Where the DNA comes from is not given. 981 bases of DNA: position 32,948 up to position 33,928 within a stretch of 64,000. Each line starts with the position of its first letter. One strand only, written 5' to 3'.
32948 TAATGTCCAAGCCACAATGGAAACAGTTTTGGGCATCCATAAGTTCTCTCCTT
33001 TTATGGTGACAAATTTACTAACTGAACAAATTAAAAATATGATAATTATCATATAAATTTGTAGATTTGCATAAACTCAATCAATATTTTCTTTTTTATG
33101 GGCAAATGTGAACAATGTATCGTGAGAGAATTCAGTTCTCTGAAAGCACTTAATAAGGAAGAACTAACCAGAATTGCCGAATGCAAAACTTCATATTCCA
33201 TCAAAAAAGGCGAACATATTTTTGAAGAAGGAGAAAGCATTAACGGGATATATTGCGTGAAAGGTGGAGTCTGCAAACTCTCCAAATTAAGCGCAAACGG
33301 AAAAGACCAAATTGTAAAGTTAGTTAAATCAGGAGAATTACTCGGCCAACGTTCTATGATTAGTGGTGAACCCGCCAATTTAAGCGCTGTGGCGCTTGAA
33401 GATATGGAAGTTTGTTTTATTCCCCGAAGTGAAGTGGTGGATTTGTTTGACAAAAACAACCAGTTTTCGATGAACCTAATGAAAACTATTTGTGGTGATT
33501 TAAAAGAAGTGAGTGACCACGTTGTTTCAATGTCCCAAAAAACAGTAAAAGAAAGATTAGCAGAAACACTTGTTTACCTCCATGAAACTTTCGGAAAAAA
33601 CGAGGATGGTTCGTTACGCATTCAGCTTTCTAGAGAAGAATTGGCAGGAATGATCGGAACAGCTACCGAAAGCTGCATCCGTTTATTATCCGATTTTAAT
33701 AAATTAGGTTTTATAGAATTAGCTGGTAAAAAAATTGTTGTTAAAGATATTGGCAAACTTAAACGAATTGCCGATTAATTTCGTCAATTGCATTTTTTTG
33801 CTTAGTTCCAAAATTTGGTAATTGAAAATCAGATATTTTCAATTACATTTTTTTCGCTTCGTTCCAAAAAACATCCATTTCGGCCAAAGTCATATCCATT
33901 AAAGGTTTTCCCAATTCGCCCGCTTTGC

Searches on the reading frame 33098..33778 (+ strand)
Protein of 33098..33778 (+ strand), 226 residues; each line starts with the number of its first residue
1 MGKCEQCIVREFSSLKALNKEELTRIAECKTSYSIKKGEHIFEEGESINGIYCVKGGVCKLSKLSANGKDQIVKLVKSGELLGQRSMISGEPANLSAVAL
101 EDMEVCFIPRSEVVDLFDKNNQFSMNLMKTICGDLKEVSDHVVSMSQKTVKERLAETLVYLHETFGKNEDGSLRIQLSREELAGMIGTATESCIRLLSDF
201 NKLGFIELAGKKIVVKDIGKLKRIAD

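Call 11: search_protein_families(library=ncbifam, proteins=[window:33098-33778:+])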
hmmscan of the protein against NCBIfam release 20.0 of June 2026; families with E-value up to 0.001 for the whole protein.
window:33098-33778:+ (226 aa): 13 families
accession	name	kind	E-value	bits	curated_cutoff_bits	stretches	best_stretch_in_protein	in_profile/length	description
NF008365.0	PRK11161.1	subfamily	9.1e-28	97.2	228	1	3-225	19-243/250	fumarate/nitrate reduction transcriptional regulator Fnr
NF050806.1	TransRegFixKCaul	equivalog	2e-20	73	300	1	33-226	26-215/215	transcriptional regulator FixK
NF045989.1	TransRegFnrLRhodb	equivalog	6.4e-20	71.4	300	1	3-222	9-232/245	transcriptional regulator FnrL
NF006901.0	PRK09392.1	equivalog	2.2e-15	56.6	211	1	6-225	6-221/236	transcriptional activator FtrB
TIGR03697.1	NtcA_cyano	equivalog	5.3e-15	55.7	244.95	1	38-221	1-188/193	global nitrogen regulator NtcA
NF008732.0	PRK11753.1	equivalog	7.6e-15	54.9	266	1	28-216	22-211/214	cAMP-activated global transcriptional regulator CRP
NF010499.0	PRK13918.1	equivalog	2.1e-12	47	274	1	32-225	14-201/205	CRP/FNR family transcriptional regulator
NF053664.1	TransRegPtrACyano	equivalog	1.2e-11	44.3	300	1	50-216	29-191/196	Crp/Fnr family transcriptional regulator PtrA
NF052518.1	TransRegLdrP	equivalog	3.1e-10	40.4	300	1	35-225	4-188/195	transcriptional regulator LdrP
NF050815.1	TransActFtrBCaul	equivalog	1.9e-09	37.1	300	1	9-225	11-223/251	transcriptional activator FtrB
TIGR03896.1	cyc_nuc_ocin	subfamily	3.8e-09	36.3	161.05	1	18-163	149-294/317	bacteriocin-type transport-associated protein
NF041163.2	encap_f2b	equivalog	6.6e-08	32.1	400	1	10-130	74-196/450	family 2B encapsulin nanocompartment shell protein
NF007707.0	PRK10402.1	subfamily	0.00017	21.3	180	1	24-159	25-160/226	transcriptional regulator YeiL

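Call 12: search_protein_families(library=pfam, proteins=[window:33098-33778:+])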
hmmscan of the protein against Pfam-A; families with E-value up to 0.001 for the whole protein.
window:33098-33778:+ (226 aa): 3 families
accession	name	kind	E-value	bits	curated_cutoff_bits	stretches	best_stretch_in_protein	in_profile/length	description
PF00027.35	cNMP_binding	-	8e-21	74.3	27.5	1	35-120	4-89/89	Cyclic nucleotide-binding domain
PF13545.12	HTH_Crp_2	-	4.3e-16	59.1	27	1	152-224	1-70/70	Crp-like helix-turn-helix domain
PF00325.26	Crp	-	0.00065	19.8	21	0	175-206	1-32/32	Bacterial regulatory proteins, crp family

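Call 14: search_solved_structures(query=window:33098-33775:+, show_alignments=3, max_evalue=0.001)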
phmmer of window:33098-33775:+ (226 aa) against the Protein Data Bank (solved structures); distinct sequences matched with E-value up to 0.001: 76 (the best 60 are shown).
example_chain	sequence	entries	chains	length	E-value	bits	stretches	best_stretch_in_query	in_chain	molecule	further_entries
2gau_A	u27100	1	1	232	3.9e-27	98.3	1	17-225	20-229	transcriptional regulator, Crp/Fnr family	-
9qlt_A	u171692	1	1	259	6.2e-21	78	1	4-224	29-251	FNR type regulator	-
9qly_A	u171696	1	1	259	6.5e-21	77.9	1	4-224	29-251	FNR type regulator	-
9qmc_A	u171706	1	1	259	8.6e-21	77.5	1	4-224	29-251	FNR type regulator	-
9qll_A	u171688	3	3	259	1.6e-20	76.6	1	4-224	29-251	FNR type regulator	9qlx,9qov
5cvr_A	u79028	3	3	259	1.6e-20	76.6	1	4-224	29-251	FNR type regulator | FNR regulator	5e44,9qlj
8qto_A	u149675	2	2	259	2.1e-20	76.2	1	4-224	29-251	FNR type regulator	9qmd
3h3u_A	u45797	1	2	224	1.2e-19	73.8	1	34-224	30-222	PROBABLE TRANSCRIPTIONAL REGULATORY PROTEIN (PROBABLY CRP/FNR-FAMILY)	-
3mzh_A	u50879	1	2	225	1.2e-19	73.8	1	34-224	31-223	PROBABLE TRANSCRIPTIONAL REGULATORY PROTEIN (PROBABLY CRP/FNR-FAMILY)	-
3d0s_A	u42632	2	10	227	1.2e-19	73.7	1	34-224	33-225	TRANSCRIPTIONAL REGULATORY PROTEIN | PROBABLE TRANSCRIPTIONAL REGULATORY PROTEIN (PROBABLY CRP/ FNR-FAMILY)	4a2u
3i54_A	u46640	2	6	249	1.7e-19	73.3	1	34-224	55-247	Transcriptional regulator, Crp/Fnr family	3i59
4cyd_A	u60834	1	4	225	6.1e-18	68.2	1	33-223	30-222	PROBABLE TRANSCRIPTION REGULATOR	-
4byy_A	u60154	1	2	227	6.1e-18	68.2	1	33-223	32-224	TRANSCRIPTIONAL REGULATOR, CRP/FNR FAMILY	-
3r6s_A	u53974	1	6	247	8.1e-18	67.8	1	33-223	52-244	transcription regulator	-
7ets_A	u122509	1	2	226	1.1e-17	67.4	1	34-225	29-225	Crp/Fnr family transcriptional regulator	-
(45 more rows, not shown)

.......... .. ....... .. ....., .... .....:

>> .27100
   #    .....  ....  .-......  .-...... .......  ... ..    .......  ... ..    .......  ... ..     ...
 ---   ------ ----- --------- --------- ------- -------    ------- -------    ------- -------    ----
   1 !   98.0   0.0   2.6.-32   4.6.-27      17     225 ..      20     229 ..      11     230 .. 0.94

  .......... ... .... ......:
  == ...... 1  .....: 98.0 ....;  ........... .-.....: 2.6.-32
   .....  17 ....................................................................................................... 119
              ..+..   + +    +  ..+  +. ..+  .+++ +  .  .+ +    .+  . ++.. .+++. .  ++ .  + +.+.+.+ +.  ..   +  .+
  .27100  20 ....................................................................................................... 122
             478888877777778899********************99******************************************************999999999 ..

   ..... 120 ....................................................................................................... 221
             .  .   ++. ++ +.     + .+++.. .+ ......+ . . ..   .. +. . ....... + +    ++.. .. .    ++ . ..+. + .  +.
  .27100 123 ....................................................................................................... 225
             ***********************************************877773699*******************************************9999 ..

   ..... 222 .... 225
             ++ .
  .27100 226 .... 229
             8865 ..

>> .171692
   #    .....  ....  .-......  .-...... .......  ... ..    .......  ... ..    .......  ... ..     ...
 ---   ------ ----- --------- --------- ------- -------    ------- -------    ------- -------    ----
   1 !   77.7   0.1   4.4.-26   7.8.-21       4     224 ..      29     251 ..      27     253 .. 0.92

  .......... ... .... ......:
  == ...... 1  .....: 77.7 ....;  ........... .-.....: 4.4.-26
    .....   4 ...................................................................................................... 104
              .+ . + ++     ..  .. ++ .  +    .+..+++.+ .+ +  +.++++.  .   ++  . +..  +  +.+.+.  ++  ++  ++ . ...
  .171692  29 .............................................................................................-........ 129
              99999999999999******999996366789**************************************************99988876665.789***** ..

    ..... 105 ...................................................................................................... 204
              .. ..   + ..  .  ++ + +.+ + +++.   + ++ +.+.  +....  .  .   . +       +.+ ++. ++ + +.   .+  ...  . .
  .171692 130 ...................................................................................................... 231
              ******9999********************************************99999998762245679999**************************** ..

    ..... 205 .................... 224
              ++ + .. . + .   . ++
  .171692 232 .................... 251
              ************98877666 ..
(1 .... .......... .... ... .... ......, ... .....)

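Call 17: find_homologous_proteins(query=window:33098-33775:+, max_evalue=1e-10)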
Query window:33098-33775:+ (226 aa): 6352 proteins with E <= 1e-10 among 6809 candidates; the best 120 are listed.
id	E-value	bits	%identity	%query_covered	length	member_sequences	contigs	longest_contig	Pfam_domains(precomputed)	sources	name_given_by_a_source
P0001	3.6e-140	482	100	100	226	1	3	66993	PF13545.13,PF00027.36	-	-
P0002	2.2e-130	450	92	100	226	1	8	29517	PF13545.13,PF00027.36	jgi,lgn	-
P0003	4.9e-128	443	92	100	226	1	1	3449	PF13545.13,PF00027.36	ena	-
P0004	2.2e-127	440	92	100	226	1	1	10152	PF13545.13,PF00027.36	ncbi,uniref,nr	ncbi:MAG: Crp/Fnr family transcriptional regulator [Flavobacterium sp.]|uniref:Crp/Fnr family transc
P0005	7.2e-127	439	91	100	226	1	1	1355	PF13545.13,PF00027.36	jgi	jgi:CRP-like cAMP-binding protein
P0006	7.3e-127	439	91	100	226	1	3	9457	PF13545.13,PF00027.36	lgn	-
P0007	8.5e-127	439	89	100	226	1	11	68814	PF13545.13,PF00027.36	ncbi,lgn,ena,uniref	ncbi:Crp/Fnr family transcriptional regulator [Flavobacterium sp.]|uniref:Crp/Fnr family transcripti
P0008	2.5e-126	437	90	100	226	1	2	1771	PF13545.13,PF00027.36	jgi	-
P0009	2.1e-125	434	90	100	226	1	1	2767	PF13545.13,PF00027.36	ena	-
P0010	2.9e-124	430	88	100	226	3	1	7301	PF13545.13,PF00027.36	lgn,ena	-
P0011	4.0e-124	430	88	100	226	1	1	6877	PF13545.13,PF00027.36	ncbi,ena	-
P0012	5.3e-124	429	88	100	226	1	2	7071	PF13545.13,PF00027.36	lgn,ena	-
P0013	8.1e-124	429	88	100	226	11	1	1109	PF13545.13,PF00027.36,PF00325.27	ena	-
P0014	9.6e-124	429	88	100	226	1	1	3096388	PF13545.13,PF00027.36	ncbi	-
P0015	2.1e-123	427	87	100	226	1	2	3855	PF13545.13,PF00027.36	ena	-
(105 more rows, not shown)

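Call 19: find_related_loci(query=window:33098-33775:+, collection=metagenome_contigs, flank=10000)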
Query window:33098-33775:+ (226 aa) in metagenome_contigs; peptide patterns used: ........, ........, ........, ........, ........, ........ (x = any residue, [..] = any of these).
420 stretches matched a pattern; 334 encode a relative of the query (tblastn E <= 1e-3); the best 80 are kept; 80 distinct loci.
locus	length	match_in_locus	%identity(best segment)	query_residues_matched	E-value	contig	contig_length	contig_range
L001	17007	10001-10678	92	1-226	7e-140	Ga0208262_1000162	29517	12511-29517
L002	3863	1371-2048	92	1-226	2e-143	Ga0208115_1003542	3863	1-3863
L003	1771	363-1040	90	1-226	9e-146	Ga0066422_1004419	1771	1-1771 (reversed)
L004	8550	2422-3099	88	1-226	9e-134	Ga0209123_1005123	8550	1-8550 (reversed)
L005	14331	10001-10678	86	1-226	1e-130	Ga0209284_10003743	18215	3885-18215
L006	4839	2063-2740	86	1-226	3e-130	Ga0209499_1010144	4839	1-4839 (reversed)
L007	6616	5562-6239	84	1-226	1e-128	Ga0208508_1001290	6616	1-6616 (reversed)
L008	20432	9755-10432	84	1-226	5e-128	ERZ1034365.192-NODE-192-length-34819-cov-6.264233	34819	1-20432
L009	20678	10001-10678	84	1-226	5e-128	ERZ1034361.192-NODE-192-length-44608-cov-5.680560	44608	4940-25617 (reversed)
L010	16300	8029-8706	85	1-226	5e-128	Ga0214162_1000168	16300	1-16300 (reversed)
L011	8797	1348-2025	84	1-226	7e-128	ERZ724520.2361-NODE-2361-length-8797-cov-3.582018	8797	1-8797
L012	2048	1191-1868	83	1-226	1e-135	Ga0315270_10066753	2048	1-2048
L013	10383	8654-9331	83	1-226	1e-126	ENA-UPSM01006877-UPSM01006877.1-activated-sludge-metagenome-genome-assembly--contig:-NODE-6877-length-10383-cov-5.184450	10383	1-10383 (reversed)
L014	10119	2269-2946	83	1-226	6e-127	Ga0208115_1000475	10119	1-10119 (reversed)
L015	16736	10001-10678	84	1-226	5e-127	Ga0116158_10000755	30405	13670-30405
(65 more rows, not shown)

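Call 55: search_protein_representatives(protein=window:33098-33775:+)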
Query: 226 residues. Proteins with E-value up to 0.001 (for the whole library): 31088; up to 1e-10: 7388; up to 1e-30: 235. The best 150 are listed.
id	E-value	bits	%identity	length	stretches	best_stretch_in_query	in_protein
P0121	1.8e-73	262.7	51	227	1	3-222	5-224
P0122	3.8e-68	245.3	53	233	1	3-222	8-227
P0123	9.2e-68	244.1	58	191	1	1-191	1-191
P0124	2.6e-66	239.3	50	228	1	1-226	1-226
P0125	2.4e-57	210.1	47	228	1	1-224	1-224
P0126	3.3e-57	209.6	47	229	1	2-226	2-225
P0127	2.7e-55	203.4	49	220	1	12-224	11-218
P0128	2.9e-55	203.2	46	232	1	3-225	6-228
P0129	7.1e-54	198.7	42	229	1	3-226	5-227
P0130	6.1e-53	195.7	43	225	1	1-224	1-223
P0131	2.1e-52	193.9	45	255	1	4-222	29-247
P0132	4.7e-52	192.8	45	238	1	4-218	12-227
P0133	7.5e-52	192.1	48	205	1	32-224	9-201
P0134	1.3e-51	191.3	40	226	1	2-217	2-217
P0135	1.1e-50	188.2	63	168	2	1-101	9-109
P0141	3.2e-48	180.2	41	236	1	3-224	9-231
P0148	2.0e-46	174.4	39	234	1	3-225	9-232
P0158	2.3e-43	164.4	38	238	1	3-221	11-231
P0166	1.8e-42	161.5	35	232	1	4-224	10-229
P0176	4.3e-41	156.9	36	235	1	3-225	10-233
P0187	6.1e-40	153.2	35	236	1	3-221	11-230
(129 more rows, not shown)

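Call 57: list_cluster_members(proteins=[P0121, P0125, P0129, P0134, P0141, P0148, P0158, P0166, P0176, P0187])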
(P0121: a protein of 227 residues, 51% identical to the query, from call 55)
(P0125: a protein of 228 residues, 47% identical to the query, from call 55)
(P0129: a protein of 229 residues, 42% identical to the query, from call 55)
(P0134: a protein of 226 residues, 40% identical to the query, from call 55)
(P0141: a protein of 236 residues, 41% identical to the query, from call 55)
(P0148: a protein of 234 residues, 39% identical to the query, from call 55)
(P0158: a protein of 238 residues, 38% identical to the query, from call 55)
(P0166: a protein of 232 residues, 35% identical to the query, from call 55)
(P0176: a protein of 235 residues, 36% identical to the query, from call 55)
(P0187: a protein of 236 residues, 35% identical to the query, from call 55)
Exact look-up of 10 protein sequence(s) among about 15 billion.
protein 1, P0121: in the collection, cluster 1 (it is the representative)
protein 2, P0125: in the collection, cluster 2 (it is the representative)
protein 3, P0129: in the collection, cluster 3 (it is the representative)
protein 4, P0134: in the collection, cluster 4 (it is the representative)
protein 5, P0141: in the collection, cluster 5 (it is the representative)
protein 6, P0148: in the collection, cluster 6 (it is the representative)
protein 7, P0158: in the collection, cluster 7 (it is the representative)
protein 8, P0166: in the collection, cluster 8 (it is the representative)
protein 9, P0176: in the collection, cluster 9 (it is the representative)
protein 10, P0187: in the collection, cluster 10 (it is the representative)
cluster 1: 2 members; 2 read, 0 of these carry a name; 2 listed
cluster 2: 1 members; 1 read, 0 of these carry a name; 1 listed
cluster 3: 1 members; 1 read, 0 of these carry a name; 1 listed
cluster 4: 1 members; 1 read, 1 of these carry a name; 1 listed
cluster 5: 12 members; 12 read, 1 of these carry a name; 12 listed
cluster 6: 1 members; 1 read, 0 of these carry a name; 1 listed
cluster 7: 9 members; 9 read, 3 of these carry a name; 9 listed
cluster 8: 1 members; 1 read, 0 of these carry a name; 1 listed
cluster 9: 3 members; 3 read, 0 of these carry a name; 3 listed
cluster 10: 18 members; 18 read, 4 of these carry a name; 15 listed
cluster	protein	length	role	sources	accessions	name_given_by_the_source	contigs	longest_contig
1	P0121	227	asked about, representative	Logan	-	-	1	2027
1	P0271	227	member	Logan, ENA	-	-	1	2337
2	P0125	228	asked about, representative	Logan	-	-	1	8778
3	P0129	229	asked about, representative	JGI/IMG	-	-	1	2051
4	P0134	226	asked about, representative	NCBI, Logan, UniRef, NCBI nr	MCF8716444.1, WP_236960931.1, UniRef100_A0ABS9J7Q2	Crp/Fnr family transcriptional regulator [Joostella atrarenae] | Crp/Fnr family transcriptional regulator n=1 Tax=Joostella atrarenae TaxID=679257 ...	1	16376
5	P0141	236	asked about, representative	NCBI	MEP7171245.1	MAG: Crp/Fnr family transcriptional regulator [Bacteroidota bacterium]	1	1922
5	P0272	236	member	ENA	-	-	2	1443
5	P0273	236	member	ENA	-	-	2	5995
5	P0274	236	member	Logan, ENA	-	-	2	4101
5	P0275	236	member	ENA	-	-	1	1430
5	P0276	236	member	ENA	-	-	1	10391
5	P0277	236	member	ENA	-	-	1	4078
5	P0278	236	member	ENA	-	-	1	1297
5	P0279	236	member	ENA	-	-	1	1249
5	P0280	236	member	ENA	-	-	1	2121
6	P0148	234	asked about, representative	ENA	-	-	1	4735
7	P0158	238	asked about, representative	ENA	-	-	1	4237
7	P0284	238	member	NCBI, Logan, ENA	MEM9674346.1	MAG: Crp/Fnr family transcriptional regulator [Bacteroidota bacterium]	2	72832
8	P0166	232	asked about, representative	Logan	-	-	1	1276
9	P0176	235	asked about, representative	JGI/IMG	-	-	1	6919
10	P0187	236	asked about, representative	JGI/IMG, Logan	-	CRP-like cAMP-binding protein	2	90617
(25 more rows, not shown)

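Call 58: find_encoding_contigs(protein=P0284, flank=10000, max_places=3)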
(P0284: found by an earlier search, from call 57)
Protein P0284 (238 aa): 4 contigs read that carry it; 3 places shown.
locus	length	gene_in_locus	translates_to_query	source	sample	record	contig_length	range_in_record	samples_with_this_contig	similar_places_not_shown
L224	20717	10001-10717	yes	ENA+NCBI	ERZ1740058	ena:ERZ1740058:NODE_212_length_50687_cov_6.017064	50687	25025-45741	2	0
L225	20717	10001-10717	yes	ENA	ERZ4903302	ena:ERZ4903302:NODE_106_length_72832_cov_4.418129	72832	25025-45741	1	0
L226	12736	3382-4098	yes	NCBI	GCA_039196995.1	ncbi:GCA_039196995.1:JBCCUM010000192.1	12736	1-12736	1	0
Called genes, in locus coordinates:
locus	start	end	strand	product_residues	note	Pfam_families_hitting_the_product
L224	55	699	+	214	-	-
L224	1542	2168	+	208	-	-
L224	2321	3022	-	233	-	PF13505:OMP_b-brl, PF13568:OMP_b-brl_2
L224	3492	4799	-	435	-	PF05139:Erythro_esteras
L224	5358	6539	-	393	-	PF13588:HSDR_N_2, PF04313:HSDR_N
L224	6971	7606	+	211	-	-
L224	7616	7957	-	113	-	-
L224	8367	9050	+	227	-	PF00440:TetR_N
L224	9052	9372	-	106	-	PF01906:YbjQ_1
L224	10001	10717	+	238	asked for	PF00027:cNMP_binding, PF13545:HTH_Crp_2, PF00325:Crp (weak)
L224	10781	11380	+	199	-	PF03473:MOSC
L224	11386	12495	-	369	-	PF01408:GFO_IDH_MocA, PF22725:GFO_IDH_MocA_C3, PF02894:GFO_IDH_MocA_C (weak)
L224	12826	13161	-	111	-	-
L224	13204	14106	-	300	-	PF07244:POTRA (weak)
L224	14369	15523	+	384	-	PF01263:Aldose_epim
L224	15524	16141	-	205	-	-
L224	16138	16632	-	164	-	PF04542:Sigma70_r2, PF08281:Sigma70_r4_2, PF00196:GerE (weak)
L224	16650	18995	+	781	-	PF17678:Glyco_hydro_92N, PF07971:Glyco_hydro_92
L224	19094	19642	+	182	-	-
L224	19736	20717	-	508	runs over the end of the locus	PF00884:Sulfatase, PF01663:Phosphodiest (faint)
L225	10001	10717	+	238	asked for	PF00027:cNMP_binding, PF13545:HTH_Crp_2, PF00325:Crp (weak)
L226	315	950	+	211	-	-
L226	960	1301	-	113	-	-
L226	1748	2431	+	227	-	PF00440:TetR_N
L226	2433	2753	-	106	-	PF01906:YbjQ_1, PF23025:YbjQ_2 (faint)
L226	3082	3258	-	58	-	-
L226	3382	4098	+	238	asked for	PF00027:cNMP_binding, PF13545:HTH_Crp_2, PF00325:Crp (weak)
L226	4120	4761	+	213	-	PF03473:MOSC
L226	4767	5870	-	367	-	PF01408:GFO_IDH_MocA, PF02894:GFO_IDH_MocA_C (weak), PF22725:GFO_IDH_MocA_C3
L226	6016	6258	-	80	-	-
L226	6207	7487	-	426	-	PF07244:POTRA (faint)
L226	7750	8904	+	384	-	PF01263:Aldose_epim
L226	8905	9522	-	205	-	-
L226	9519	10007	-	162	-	PF04542:Sigma70_r2, PF08281:Sigma70_r4_2, PF00196:GerE (weak)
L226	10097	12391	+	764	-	PF17678:Glyco_hydro_92N, PF07971:Glyco_hydro_92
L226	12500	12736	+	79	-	?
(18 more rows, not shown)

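Call 79: predict_structure(alignment_id=A1)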
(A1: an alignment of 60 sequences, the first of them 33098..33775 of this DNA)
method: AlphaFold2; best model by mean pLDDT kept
length: 226 residues; sequences in the alignment: 60
mean_pLDDT: 93.7   pTM: 0.85
mean pLDDT of the five models: 93.7, 93.5, 93.1, 92.3, 92.0
residues with pLDDT >= 90: 198; 70-90: 26; 50-70: 2; < 50: 0
segments of 3 or more residues with pLDDT < 50: none
pLDDT, mean of each block of 10 residues (from residue 1): 81 94 94 97 96 96 84 92 94 96 97 95 95 91 91 97 95 94 92 97 96 96 96
secondary structure, 60 per line:
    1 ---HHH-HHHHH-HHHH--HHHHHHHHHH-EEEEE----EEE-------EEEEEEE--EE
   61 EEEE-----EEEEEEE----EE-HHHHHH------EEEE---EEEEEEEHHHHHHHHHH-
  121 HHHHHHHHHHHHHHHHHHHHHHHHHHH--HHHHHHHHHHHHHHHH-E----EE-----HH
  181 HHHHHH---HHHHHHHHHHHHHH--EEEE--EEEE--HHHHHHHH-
elements in order: H8-12 H14-17 H20-29 E31-35 E40-42 E50-56 E59-64 E70-76 H84-89 E96-99 E103-109 H110-119 H121-147 H150-165 H179-186 H190-203 E206-209 E212-215 H218-225

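Call 81: fold_search(model_id=the predicted structure, library=pdb)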
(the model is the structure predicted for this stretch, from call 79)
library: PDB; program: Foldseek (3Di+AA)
matches with E <= 10: 1805; with E <= 0.001: 627
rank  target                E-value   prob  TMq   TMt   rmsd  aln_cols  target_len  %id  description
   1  2gau                  2.9e-21  1.00  0.90  0.93   1.3       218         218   31  Crystal structure of transcriptional regulator, Crp/Fnr family from Porphyromonas gingivalis (APC80792), Structural geno (released 2006-04-11)
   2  4a2u_F                7.0e-20  1.00  0.87  0.87   2.5       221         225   21  CRP(CAP) from Myco. Tuberculosis, with cAMP (released 2012-10-10)
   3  4a2u_H                7.9e-20  1.00  0.88  0.87   2.4       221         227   21  CRP(CAP) from Myco. Tuberculosis, with cAMP (released 2012-10-10)
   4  4cyd_A                2.6e-19  1.00  0.87  0.88   2.4       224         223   21  GlxR bound to cAMP (released 2014-12-17)
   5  3r6s_A                4.3e-19  1.00  0.88  0.88   2.4       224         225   22  Crystal structure of GlxR transcription factor from Corynebacterium glutamicum with cAMP (released 2012-03-28)
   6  3i54_D                8.8e-19  1.00  0.86  0.85   2.7       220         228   22  Crystal structure of MtbCRP in complex with cAMP (released 2009-09-08)
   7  3r6s_C                1.3e-18  1.00  0.86  0.86   2.6       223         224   22  Crystal structure of GlxR transcription factor from Corynebacterium glutamicum with cAMP (released 2012-03-28)
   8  3i54_A                2.1e-18  1.00  0.84  0.84   2.7       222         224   22  Crystal structure of MtbCRP in complex with cAMP (released 2009-09-08)
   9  3d0s_A                2.7e-18  1.00  0.87  0.88   2.5       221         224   21  cAMP receptor protein from m.tuberculosis, cAMP-free form (released 2009-02-03)
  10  4byy_A                2.7e-18  1.00  0.80  0.80   3.3       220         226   22  Apo GlxR (released 2014-07-30)
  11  7pza_A                2.9e-18  1.00  0.80  0.81   4.0       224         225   22  Structure of the Clr-cAMP-DNA complex (released 2022-11-02)
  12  7pza_B                4.1e-18  1.00  0.80  0.80   4.0       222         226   22  Structure of the Clr-cAMP-DNA complex (released 2022-11-02)
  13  3mzh_A                4.3e-18  1.00  0.88  0.88   2.4       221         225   22  Crystal structure of cAMP receptor protein from mycobacterium tuberculosis in complex with cAMP and its DNA binding el (released 2011-06-08)
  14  3h3u_A                4.6e-18  1.00  0.83  0.87   2.9       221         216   22  Crystal structure of CRP (cAMP receptor Protein) from Mycobacterium tuberculosis (released 2010-02-02)
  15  9qmc                  8.3e-18  1.00  0.85  0.83   2.8       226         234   26  Crystal structure of holo-S24F-FNR of A. fischeri (released 2026-04-08)
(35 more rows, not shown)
